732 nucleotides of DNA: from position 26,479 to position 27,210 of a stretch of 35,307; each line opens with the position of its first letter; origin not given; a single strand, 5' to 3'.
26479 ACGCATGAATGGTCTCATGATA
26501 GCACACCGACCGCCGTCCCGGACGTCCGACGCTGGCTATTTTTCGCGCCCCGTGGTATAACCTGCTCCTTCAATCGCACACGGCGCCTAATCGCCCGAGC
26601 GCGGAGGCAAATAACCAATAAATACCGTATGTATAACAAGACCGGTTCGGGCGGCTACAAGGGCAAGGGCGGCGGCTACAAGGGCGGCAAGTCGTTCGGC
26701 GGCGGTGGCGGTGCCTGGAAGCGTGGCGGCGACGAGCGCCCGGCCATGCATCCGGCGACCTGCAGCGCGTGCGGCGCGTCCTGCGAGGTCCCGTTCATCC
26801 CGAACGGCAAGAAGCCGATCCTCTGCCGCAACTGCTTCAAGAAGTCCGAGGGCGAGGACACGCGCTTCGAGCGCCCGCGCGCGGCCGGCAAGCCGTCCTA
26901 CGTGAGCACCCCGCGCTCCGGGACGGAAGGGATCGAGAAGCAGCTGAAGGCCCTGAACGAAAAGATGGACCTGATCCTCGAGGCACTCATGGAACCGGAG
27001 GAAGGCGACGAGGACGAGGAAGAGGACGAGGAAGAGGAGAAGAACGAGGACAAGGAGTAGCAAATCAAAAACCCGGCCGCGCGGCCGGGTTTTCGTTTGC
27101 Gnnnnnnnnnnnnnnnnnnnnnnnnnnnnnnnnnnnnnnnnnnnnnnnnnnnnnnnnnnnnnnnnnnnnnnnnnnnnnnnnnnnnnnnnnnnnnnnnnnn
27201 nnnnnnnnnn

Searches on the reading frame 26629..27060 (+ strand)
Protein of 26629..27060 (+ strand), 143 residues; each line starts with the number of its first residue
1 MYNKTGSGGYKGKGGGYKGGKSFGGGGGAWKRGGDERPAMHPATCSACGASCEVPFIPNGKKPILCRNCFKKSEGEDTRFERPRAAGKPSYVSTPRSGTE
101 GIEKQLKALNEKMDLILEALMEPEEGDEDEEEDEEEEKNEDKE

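Call 20: search_protein_families(library=pfam, proteins=[window:26629-27060:+])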
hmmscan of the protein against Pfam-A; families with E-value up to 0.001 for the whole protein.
window:26629-27060:+ (143 aa): 1 family
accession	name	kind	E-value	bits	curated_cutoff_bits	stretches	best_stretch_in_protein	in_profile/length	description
PF23477.1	zf_Tbcl_2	-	1.6e-14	53.7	27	1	40-73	3-36/37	Probable treble clef zinc finger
